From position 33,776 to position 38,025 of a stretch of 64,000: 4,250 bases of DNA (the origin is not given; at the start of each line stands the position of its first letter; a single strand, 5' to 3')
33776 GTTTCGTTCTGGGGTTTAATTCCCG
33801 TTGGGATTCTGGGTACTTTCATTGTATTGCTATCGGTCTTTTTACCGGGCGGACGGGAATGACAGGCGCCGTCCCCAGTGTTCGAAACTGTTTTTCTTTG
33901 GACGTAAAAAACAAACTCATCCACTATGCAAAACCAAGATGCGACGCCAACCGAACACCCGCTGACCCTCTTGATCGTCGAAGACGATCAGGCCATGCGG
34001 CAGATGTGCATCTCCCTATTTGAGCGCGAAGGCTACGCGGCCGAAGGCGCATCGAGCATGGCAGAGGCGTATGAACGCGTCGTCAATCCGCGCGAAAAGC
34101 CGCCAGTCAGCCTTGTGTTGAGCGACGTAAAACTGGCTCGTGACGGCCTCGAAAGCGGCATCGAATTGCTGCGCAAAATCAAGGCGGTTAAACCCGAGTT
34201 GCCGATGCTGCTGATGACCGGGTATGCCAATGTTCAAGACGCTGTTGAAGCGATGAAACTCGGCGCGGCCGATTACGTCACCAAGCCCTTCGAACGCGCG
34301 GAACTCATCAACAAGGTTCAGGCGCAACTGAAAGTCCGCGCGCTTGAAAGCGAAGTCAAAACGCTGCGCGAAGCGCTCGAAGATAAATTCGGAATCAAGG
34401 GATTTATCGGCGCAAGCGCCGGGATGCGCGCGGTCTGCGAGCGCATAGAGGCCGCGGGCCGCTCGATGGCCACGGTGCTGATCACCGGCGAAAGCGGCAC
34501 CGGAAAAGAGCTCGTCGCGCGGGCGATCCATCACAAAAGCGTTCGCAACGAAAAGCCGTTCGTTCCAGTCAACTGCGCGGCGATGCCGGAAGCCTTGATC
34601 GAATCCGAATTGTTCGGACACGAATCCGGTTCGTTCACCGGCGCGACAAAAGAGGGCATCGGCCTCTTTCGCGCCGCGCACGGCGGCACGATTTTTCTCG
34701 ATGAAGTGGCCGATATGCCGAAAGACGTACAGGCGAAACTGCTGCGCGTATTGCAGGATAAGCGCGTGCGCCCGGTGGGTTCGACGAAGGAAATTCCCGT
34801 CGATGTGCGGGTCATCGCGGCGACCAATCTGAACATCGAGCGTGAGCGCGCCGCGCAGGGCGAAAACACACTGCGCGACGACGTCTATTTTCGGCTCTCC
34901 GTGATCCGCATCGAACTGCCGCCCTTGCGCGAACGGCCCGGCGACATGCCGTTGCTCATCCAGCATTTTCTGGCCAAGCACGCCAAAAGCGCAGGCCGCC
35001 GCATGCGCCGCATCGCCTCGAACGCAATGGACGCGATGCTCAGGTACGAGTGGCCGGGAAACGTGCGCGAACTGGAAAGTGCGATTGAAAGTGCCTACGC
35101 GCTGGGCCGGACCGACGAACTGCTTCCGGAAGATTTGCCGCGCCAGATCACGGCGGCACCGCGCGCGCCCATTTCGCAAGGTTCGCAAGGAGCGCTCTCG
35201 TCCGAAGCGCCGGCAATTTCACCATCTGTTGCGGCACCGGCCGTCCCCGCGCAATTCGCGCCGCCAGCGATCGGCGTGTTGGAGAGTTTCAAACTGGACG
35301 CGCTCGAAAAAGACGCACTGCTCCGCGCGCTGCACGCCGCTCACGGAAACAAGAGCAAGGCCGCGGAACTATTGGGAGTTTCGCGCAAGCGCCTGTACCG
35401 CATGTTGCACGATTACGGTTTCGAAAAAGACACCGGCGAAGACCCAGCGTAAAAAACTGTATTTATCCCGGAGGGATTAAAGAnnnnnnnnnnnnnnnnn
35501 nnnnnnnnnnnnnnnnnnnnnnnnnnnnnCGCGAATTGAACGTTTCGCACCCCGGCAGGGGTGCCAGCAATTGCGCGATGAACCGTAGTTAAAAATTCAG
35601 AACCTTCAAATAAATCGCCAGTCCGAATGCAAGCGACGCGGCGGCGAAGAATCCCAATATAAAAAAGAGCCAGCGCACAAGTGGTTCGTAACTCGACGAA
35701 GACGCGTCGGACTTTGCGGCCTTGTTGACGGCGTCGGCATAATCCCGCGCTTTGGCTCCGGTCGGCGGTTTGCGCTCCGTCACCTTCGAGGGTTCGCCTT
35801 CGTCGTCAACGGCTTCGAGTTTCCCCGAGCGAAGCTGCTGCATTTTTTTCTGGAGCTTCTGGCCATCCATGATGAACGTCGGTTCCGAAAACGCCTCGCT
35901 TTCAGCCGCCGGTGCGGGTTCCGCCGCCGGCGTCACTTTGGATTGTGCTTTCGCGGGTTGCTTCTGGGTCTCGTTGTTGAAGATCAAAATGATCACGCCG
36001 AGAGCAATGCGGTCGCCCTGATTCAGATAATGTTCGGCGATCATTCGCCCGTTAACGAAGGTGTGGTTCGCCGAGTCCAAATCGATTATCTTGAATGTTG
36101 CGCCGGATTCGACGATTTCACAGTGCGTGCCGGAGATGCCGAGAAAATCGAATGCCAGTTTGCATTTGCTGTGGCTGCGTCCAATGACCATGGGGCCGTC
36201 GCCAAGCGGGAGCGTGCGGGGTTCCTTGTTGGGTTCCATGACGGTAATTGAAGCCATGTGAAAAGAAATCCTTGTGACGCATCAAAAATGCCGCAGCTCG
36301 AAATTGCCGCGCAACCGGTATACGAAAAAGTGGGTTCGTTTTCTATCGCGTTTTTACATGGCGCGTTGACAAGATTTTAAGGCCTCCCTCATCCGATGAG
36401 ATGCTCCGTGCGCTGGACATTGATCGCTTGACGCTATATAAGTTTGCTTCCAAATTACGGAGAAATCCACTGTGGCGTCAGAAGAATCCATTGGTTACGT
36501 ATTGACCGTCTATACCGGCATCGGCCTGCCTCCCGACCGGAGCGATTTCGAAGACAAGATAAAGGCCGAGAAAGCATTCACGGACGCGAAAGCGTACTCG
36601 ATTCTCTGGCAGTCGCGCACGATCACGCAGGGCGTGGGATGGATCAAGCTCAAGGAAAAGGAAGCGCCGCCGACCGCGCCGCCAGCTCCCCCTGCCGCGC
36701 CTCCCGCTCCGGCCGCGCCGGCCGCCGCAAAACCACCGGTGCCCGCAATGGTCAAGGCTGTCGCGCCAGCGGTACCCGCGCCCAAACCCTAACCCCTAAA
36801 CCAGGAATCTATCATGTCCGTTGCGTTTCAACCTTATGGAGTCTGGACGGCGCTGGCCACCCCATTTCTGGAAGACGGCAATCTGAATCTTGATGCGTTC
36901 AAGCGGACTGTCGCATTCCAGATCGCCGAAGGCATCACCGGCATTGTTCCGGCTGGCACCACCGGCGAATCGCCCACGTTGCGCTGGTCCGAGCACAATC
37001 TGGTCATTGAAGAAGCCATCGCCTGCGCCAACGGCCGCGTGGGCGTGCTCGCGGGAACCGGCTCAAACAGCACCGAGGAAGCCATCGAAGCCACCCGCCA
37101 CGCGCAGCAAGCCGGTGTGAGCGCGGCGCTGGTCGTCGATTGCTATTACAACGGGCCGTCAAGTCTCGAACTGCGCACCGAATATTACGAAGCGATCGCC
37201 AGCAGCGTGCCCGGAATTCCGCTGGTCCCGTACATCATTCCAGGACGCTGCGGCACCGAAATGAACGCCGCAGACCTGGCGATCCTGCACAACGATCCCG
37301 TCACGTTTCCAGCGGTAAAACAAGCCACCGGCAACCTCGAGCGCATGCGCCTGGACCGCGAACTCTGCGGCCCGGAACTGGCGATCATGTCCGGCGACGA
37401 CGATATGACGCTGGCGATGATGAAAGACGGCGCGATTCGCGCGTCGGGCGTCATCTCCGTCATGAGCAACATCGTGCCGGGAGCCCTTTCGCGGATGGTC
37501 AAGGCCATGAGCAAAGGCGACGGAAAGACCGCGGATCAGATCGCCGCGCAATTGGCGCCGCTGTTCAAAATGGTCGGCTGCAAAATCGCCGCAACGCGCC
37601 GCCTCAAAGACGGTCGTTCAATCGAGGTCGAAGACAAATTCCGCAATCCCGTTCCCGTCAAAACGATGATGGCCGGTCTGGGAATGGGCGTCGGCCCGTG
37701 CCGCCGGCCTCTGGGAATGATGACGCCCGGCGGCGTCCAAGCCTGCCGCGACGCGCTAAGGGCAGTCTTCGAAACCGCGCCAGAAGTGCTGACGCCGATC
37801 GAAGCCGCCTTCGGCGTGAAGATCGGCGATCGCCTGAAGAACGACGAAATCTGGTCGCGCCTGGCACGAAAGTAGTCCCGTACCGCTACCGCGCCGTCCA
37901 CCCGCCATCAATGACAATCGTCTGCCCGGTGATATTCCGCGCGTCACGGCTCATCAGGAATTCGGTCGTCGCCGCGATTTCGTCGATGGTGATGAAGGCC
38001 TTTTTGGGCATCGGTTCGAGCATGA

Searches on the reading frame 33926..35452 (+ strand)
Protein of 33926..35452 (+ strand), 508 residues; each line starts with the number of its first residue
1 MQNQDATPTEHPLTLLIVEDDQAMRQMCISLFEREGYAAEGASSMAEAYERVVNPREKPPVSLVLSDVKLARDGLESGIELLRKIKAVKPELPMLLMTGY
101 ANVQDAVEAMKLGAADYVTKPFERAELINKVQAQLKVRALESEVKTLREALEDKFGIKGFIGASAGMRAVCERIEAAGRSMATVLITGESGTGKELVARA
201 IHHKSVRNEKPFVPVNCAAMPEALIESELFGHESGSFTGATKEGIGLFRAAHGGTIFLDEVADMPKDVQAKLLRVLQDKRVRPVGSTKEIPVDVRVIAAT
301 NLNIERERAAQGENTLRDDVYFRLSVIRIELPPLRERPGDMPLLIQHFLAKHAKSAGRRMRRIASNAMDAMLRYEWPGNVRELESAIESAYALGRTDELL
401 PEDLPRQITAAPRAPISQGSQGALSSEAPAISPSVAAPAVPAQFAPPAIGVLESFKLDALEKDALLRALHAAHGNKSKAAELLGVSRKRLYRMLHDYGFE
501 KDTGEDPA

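Call 36: search_protein_families(library=pfam, proteins=[window:33926-35452:+], max_evalue=0.0001)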
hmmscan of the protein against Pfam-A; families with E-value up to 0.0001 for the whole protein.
window:33926-35452:+ (508 aa): 9 families
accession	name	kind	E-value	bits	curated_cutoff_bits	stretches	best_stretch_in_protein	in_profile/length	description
PF00158.32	Sigma54_activat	-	5.7e-66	221.8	20.2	1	161-330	2-168/168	Sigma-54 interaction domain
PF25601.1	AAA_lid_14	-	4.7e-24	84.5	27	1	335-413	1-79/87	AAA+ ATPase lid domain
PF00072.30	Response_reg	-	6.6e-24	84.7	30.2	1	16-132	2-111/111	Response regulator receiver domain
PF14532.12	Sigma54_activ_2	-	1.6e-21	77.4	25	1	161-334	1-138/138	Sigma-54 interaction domain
PF07728.20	AAA_5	-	6.2e-11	42.9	22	1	184-304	2-125/139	AAA domain (dynein-related subfamily)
PF02954.25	HTH_8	-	2.9e-10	40.1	22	1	457-494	2-39/42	Bacterial regulatory protein, Fis family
PF07724.20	AAA_2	-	8.9e-07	29.5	27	1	180-311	2-134/166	AAA domain (Cdc48 subfamily)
PF01078.27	Mg_chelatase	-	1.3e-05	25.2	20.3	0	245-302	99-158/207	Magnesium chelatase, subunit ChlI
PF00004.35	AAA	-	5.8e-05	24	21.2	0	184-302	1-110/131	ATPase family associated with various cellular activities (AAA)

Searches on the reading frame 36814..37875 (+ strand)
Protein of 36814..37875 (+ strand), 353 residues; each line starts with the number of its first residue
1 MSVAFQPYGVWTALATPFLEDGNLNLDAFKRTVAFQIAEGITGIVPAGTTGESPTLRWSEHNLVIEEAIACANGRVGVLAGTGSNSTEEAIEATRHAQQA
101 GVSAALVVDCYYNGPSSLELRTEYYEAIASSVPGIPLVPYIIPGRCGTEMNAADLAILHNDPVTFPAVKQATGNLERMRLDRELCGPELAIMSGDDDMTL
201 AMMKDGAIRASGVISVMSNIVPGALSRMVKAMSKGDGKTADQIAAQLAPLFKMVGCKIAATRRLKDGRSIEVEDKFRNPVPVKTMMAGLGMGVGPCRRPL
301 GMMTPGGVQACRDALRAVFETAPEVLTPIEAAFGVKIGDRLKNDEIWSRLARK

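Call 36: search_protein_families(library=pfam, proteins=[window:36814-37875:+], max_evalue=0.0001)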
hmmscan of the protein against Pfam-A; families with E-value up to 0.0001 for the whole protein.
window:36814-37875:+ (353 aa): 1 family
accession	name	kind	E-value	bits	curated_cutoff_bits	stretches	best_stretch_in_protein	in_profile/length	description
PF00701.28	DHDPS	-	2e-67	227.4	22.1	1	8-314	3-285/289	Dihydrodipicolinate synthetase family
